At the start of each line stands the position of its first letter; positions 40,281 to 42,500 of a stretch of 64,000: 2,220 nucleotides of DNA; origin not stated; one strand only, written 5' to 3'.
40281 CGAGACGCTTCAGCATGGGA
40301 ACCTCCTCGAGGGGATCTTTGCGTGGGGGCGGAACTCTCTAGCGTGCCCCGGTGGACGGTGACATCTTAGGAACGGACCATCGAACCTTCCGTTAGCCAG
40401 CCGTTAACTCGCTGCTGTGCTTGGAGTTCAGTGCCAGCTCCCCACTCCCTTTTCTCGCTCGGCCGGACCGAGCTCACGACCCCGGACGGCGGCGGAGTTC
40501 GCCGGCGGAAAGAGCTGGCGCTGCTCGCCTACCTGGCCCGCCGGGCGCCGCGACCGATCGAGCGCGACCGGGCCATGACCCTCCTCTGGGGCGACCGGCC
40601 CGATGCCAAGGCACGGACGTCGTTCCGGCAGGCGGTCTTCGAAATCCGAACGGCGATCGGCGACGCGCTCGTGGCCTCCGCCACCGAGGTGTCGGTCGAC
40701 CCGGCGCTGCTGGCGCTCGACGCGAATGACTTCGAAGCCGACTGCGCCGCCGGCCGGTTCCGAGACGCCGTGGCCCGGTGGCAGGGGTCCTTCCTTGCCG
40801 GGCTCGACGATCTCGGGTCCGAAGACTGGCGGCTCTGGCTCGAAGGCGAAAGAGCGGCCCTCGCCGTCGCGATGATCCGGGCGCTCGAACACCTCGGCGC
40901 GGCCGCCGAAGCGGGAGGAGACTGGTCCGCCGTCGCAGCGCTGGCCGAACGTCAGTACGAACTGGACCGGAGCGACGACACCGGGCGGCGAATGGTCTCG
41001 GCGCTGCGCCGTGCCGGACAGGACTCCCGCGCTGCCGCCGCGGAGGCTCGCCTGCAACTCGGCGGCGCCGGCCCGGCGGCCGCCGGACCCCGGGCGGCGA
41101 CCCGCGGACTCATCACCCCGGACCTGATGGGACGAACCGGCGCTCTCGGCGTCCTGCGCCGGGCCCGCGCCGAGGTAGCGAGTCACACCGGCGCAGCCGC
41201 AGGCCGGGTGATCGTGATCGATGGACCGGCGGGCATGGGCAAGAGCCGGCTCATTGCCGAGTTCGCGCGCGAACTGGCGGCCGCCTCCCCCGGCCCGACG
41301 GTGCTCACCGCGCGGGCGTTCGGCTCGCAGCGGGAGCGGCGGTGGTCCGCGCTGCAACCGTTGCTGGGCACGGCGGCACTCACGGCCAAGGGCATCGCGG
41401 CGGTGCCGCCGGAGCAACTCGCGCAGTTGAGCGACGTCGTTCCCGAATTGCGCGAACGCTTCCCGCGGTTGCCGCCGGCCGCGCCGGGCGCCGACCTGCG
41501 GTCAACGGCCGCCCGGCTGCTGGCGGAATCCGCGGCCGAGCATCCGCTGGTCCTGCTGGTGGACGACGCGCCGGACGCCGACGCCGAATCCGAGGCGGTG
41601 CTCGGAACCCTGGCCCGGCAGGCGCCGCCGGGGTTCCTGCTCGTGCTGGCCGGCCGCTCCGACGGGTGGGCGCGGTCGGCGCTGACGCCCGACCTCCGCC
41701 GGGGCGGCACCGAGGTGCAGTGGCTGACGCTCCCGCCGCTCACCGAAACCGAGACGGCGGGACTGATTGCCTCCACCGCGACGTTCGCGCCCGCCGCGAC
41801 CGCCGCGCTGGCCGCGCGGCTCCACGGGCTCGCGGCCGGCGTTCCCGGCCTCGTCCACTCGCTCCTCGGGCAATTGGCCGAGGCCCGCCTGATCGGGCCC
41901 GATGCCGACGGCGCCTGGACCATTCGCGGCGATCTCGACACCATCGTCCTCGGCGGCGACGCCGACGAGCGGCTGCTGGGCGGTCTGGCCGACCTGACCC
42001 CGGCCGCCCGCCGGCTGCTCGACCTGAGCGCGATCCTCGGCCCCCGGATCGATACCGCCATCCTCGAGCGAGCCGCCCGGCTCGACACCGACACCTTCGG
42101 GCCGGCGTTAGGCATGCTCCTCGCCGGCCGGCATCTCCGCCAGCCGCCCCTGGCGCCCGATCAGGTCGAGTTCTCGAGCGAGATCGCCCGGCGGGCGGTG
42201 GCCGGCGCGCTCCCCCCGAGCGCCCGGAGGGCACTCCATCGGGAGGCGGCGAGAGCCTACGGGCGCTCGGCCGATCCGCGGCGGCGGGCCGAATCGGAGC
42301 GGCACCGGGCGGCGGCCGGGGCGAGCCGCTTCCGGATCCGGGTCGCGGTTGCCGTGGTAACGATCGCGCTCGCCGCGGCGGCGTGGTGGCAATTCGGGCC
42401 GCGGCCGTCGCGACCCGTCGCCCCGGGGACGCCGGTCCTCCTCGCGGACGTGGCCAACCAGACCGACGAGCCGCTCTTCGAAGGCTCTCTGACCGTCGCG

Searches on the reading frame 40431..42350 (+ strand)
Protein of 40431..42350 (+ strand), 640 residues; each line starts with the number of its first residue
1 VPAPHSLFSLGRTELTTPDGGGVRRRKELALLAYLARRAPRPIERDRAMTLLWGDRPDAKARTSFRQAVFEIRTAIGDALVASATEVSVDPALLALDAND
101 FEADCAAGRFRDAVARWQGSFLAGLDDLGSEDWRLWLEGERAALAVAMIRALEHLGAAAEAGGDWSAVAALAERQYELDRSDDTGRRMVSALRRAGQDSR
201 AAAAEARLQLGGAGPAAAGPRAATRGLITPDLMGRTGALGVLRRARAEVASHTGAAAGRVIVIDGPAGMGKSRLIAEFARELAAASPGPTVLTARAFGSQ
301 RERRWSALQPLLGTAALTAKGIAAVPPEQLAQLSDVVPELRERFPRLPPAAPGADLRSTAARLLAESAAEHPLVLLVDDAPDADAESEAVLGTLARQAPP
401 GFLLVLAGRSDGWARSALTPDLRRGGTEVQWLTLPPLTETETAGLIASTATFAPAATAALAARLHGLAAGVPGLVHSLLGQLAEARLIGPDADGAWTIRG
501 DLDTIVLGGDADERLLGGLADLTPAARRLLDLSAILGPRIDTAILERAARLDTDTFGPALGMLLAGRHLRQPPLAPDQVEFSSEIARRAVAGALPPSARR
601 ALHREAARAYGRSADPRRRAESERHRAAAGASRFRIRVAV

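Call 60: search_solved_structures(query=window:40431-42350:+, max_evalue=0.01)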
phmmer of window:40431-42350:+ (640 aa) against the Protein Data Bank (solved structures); distinct sequences matched with E-value up to 0.01: 0.
